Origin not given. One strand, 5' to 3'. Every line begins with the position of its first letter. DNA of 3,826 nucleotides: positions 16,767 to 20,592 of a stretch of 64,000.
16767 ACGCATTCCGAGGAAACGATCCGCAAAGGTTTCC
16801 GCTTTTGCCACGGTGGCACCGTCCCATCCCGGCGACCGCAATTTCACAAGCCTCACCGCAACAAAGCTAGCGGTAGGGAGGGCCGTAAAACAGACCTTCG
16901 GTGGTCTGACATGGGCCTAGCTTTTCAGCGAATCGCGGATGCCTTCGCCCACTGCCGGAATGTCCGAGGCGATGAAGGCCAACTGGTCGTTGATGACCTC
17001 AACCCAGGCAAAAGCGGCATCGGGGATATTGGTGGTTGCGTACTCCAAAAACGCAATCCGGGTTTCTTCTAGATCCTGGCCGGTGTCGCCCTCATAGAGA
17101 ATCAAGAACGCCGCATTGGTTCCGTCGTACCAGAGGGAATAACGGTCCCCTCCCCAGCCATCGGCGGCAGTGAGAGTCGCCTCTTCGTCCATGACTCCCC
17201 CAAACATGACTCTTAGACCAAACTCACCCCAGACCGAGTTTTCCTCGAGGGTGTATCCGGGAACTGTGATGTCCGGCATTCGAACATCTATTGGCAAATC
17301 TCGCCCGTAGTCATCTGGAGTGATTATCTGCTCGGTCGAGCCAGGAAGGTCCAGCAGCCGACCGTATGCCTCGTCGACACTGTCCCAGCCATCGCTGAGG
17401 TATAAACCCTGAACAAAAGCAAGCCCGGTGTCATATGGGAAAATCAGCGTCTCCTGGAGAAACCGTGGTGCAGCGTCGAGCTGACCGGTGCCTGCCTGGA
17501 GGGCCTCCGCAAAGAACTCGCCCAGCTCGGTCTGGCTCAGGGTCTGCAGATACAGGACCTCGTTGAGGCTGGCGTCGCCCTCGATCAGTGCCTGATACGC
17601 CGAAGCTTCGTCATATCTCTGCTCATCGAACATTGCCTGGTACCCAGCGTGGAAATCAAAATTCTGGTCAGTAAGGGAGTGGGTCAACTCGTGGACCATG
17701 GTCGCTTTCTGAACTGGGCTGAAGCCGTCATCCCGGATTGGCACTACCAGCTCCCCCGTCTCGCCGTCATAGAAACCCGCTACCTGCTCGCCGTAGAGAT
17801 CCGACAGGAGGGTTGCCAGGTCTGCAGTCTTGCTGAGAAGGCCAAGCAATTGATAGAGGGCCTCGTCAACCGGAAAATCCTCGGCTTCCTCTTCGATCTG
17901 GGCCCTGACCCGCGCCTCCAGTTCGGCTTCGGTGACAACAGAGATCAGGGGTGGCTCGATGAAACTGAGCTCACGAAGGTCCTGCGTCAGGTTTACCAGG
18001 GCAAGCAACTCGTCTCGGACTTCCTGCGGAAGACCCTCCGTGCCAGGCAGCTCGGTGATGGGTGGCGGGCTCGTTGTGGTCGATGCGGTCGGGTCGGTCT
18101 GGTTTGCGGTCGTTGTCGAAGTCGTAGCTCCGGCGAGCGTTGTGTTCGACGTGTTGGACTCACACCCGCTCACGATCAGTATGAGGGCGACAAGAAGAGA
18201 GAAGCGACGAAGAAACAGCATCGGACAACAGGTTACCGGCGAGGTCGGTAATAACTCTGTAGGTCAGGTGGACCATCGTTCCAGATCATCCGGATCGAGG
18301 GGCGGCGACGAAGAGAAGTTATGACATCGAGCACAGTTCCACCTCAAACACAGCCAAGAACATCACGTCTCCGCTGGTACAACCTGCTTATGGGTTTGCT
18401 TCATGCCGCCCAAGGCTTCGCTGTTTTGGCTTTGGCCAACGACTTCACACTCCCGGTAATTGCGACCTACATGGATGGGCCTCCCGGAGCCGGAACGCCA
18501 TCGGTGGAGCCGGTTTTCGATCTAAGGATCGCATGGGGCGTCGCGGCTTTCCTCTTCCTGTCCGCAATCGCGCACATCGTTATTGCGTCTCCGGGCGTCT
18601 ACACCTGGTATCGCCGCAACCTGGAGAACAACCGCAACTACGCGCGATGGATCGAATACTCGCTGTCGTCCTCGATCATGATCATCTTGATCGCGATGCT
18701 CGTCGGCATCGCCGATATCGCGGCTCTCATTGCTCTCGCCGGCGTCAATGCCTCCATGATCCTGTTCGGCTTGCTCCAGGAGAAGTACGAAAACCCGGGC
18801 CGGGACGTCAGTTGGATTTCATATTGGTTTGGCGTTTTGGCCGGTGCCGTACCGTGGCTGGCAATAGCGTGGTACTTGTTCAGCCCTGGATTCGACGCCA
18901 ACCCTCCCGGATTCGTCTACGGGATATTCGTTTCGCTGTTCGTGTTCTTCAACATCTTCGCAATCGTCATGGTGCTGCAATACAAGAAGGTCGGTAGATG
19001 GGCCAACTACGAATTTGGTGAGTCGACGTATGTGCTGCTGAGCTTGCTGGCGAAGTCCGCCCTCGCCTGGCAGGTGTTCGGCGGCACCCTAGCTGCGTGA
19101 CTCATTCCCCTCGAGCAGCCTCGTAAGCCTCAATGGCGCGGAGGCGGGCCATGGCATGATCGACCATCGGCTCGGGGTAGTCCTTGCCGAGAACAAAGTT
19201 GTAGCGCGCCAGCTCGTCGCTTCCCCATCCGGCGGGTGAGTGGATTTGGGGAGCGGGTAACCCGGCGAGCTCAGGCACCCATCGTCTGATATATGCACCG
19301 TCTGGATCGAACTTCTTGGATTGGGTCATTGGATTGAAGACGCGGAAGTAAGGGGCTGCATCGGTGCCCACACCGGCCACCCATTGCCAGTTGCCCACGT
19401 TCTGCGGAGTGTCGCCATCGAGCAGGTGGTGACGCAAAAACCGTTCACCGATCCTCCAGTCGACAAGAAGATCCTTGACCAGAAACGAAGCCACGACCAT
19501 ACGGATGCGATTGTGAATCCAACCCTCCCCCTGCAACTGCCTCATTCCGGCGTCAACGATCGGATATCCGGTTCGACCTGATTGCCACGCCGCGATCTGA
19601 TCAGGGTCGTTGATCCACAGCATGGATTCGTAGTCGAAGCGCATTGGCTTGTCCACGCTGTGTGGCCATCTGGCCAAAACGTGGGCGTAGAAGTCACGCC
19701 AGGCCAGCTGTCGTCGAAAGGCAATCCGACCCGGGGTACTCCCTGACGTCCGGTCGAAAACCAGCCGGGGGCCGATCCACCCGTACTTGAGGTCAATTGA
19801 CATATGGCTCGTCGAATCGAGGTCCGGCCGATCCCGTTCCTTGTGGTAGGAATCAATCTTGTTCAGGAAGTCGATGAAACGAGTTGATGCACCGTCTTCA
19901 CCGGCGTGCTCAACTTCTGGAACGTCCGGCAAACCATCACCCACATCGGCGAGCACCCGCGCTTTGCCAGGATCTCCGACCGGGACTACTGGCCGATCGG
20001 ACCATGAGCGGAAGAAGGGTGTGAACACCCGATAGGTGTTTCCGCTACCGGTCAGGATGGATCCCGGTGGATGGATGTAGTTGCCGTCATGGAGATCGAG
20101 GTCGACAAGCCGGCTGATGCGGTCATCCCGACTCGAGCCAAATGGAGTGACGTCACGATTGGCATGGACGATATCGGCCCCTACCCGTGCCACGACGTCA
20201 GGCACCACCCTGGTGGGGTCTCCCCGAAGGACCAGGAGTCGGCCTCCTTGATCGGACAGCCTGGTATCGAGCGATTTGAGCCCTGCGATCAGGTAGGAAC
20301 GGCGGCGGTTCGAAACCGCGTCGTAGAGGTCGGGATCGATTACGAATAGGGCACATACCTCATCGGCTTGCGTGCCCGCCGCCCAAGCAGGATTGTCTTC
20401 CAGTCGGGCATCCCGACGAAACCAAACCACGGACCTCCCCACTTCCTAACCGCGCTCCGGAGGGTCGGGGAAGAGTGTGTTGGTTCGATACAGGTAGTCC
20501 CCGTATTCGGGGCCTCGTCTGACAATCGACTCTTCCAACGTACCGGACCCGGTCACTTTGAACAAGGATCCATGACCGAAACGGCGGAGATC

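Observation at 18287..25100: Candidate three-chromophore light-response island: heliorhodopsin + photolyase + B12 photoreceptor-like protein + SigK-like sigma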

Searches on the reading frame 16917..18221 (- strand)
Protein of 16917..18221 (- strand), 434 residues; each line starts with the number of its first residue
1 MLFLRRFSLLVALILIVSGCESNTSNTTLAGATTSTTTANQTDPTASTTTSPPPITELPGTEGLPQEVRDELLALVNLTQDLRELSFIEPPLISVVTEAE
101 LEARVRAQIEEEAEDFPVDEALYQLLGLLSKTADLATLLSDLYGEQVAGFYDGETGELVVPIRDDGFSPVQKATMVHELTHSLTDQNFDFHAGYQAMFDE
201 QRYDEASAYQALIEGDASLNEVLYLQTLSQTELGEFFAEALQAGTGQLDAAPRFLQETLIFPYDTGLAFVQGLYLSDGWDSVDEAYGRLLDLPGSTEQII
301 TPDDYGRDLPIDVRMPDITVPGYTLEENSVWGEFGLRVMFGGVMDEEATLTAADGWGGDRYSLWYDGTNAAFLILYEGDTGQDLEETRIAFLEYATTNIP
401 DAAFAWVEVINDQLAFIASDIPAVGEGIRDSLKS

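Call 4: search_protein_families(library=pfam, proteins=[window:16917-18221:-], max_evalue=0.01)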
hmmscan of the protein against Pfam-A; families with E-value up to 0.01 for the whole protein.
window:16917-18221:- (434 aa): 3 families
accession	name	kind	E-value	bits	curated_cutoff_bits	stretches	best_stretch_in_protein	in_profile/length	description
PF20573.4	DUF6782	-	0.002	17.9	27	1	145-254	66-166/241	Putative metallopeptidase family (DUF6782)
PF25706.1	HCMV_UL116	-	0.0029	17.3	30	1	5-55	8-62/336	Human cytomegalovirus UL116 protein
PF21827.1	New_glue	-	0.0093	16.1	31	0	7-50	7-50/94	New glue protein family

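Call 25: search_protein_families(library=ncbifam, proteins=[window:16917-18221:-], max_evalue=0.01)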
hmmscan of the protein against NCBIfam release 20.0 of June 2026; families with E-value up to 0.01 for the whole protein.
window:16917-18221:- (434 aa): 1 family
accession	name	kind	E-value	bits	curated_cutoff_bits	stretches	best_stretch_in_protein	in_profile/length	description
NF038145.1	Hvo_1808_fam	equivalog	2.3e-36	126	200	1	81-340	41-296/432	Hvo_1808 family surface protein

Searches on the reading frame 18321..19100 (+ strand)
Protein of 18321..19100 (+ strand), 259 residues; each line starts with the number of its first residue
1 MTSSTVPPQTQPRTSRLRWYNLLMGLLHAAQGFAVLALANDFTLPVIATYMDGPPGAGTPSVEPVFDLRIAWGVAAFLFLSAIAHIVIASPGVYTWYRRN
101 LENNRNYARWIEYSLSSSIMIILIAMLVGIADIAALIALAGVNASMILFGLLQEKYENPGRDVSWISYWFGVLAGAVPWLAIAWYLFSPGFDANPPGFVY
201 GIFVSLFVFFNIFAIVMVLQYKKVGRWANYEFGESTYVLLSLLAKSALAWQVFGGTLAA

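Call 4: search_protein_families(library=pfam, proteins=[window:18321-19100:+], max_evalue=0.01)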
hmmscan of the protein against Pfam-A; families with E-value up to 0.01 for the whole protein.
window:18321-19100:+ (259 aa): 2 families
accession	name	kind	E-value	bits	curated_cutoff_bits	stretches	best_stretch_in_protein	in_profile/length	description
PF18761.7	Heliorhodopsin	-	5.2e-100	334.2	26.7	1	17-257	1-242/242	Heliorhodopsin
PF01036.24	Bac_rhodopsin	-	0.0002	21.3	24.6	1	96-248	62-213/224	Bacteriorhodopsin-like protein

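Call 25: search_protein_families(library=ncbifam, proteins=[window:18321-19100:+], max_evalue=0.01)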
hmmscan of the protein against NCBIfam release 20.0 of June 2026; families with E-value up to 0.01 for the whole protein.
window:18321-19100:+ (259 aa): 1 family
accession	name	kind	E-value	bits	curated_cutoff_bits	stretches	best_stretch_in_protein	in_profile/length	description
NF038020.1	HeR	equivalog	2.4e-97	325.3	100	1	17-257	1-244/244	heliorhodopsin HeR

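Call 52: find_related_loci(query=window:18321-19100:+, collection=genome_contigs, flank=8000)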
Query window:18321-19100:+ (259 aa) in genome_contigs; peptide patterns used: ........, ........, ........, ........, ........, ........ (x = any residue, [..] = any of these).
599 stretches matched a pattern (row limit reached: there are more); 522 encode a relative of the query (tblastn E <= 1e-3); the best 80 are kept; 80 distinct loci.
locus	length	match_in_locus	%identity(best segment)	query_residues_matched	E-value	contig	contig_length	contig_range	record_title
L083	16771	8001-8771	79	1-258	4e-132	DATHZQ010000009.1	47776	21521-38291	MAG TPA_asm: Acidimicrobiia bacterium isolate SMAG_U16242 k141_255499, whole genome shotgun sequence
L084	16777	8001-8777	77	1-258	3e-131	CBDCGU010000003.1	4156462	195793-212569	MAG: Acidimicrobiia bacterium isolate 6749b232-f2df-4c02-bc6f-726ef32645bf genome assembly, contig: contig_3, whole geno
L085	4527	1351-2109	75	1-258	1e-127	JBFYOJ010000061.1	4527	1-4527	MAG: Acidimicrobiia bacterium isolate PPR_0124 k121_3939952, whole genome shotgun sequence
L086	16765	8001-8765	76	1-258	9e-124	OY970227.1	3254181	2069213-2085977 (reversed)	MAG: uncultured Acidimicrobiia bacterium isolate MFD06229.bin.1.171 genome assembly, chromosome: 1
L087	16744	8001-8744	78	12-259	2e-119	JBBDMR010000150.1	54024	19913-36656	MAG: Acidimicrobiia bacterium isolate LejiaB_2_63_13 Lejia_B_751_length_54024_cov_8, whole genome shotgun sequence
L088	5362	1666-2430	74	1-258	1e-119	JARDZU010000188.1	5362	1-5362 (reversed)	MAG: Acidimicrobiia bacterium isolate C_No_T0_bin.14 scaffold_7250, whole genome shotgun sequence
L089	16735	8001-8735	78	14-258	2e-118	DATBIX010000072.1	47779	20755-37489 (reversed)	MAG TPA_asm: Acidimicrobiia bacterium isolate SMAG_U3905 k141_5046374, whole genome shotgun sequence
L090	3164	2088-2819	74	15-259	3e-122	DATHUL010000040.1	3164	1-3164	MAG TPA_asm: Acidimicrobiia bacterium isolate SMAG_U16106 k141_361621, whole genome shotgun sequence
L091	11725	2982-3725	77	9-258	1e-117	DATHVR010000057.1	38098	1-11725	MAG TPA_asm: Acidimicrobiia bacterium isolate SMAG_U16138 k141_1001208, whole genome shotgun sequence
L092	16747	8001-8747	76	10-258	1e-116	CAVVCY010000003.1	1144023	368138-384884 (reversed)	MAG: uncultured Acidobacteriota bacterium isolate MFD02242.bin.2.132 genome assembly, contig: contig_4678, whole genome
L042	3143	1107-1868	74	2-258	8e-119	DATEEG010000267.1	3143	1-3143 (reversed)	MAG TPA_asm: Acidimicrobiia bacterium isolate SMAG_U8727 k141_74219, whole genome shotgun sequence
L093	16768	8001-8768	68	1-259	6e-113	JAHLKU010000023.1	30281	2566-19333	MAG: Actinomycetota bacterium isolate MAG32 NODE_2672_length_30281_cov_2769.967710, whole genome shotgun sequence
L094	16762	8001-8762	69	3-258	9e-112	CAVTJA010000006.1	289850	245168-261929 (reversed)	MAG: uncultured Actinomycetota bacterium isolate MFD05684.bin.1.363 genome assembly, contig: contig_28940, whole genome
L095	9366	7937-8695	68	5-258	1e-111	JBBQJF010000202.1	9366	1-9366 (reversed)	MAG: Dehalococcoidia bacterium isolate Co_metawrap_750 Cmw_750_k141_15958312_length_9366_cov_10.0000, whole genome shotg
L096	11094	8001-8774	71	3-258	1e-111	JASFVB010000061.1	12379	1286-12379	MAG: Acidimicrobiia bacterium isolate D1105M12metaG_Bin_69 D1105M12metaG_FD_scaffold_420_c1, whole genome shotgun sequen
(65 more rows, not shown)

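Call 60: search_solved_structures(query=window:18321-19100:+, max_evalue=1e-10, show_alignments=1)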
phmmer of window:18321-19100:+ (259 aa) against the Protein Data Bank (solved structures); distinct sequences matched with E-value up to 1e-10: 6.
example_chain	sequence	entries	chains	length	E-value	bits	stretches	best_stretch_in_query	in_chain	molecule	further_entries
9ljj_A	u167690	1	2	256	8.8e-78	264.6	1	14-257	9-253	Heliorhodopsin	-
6su3_X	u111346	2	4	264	9.8e-78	264.4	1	14-257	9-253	48C12 heliorhodopsin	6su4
6uh3_A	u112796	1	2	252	1.3e-77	264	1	15-257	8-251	Heliorhodopsin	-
6is6_A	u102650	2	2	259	3.5e-60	206.9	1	16-257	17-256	heliorhodopsin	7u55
7clj_A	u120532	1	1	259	8.7e-60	205.6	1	16-257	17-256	heliorhodopsin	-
9vfc_A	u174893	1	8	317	4.9e-39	137.5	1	18-256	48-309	heliorhodopsin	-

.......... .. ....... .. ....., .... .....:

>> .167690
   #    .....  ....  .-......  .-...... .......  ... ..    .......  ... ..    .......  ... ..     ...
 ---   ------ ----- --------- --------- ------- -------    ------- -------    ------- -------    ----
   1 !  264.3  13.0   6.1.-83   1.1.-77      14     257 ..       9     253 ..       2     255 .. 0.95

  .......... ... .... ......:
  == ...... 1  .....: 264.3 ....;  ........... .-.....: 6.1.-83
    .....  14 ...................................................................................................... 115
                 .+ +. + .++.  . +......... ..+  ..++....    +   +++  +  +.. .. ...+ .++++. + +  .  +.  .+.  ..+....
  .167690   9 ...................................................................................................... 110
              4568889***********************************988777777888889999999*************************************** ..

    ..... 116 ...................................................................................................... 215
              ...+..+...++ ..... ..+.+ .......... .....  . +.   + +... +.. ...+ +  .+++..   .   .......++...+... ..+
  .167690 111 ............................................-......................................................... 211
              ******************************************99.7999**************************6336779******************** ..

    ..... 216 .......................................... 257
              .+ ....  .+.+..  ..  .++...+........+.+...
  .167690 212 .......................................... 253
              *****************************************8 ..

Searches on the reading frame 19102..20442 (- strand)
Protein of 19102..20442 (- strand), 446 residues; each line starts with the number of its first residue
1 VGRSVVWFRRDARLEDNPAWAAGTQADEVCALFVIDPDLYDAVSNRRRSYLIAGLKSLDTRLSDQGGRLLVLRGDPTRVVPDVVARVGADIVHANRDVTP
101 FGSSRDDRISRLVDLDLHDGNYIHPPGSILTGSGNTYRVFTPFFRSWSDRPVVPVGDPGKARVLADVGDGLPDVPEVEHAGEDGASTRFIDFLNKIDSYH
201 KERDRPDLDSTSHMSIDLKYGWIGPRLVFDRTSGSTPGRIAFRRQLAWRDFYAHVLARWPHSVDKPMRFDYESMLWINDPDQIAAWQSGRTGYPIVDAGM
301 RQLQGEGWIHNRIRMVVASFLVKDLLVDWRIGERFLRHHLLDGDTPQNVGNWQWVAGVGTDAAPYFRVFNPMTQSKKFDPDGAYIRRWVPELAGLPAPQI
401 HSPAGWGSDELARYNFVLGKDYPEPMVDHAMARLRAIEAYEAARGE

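Call 4: search_protein_families(library=pfam, proteins=[window:19102-20442:-], max_evalue=0.01)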
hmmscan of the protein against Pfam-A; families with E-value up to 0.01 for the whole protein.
window:19102-20442:- (446 aa): 2 families
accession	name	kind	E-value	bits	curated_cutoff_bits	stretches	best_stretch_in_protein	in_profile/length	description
PF03441.19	FAD_binding_7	-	8.2e-84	280.5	27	1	242-441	1-202/203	FAD binding domain of DNA photolyase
PF00875.24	DNA_photolyase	-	2.5e-38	132.1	26.6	1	4-150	1-155/164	DNA photolyase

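Call 25: search_protein_families(library=ncbifam, proteins=[window:19102-20442:-], max_evalue=0.01)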
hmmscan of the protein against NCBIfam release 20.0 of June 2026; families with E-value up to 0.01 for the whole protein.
window:19102-20442:- (446 aa): 5 families
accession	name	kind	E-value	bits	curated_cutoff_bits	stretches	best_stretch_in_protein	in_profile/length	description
NF007955.0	PRK10674.1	equivalog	8.2e-104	348.1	506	1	4-444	4-469/472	deoxyribodipyrimidine photo-lyase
TIGR03556.1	photolyase_8HDF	exception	1e-98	331.3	884.6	1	5-433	4-461/471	deoxyribodipyrimidine photo-lyase, 8-HDF type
TIGR02766.1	crypt_chrom_pln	subfamily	2.4e-63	214.6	603.85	2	198-436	225-475/480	cryptochrome photoreceptor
TIGR02765.1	crypto_DASH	subfamily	1.1e-53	182.7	317.05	2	198-392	231-431/431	DASH family cryptochrome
TIGR00591.1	phr2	superfamily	1.7e-07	30.9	550.05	1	5-93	25-115/453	deoxyribodipyrimidine photo-lyase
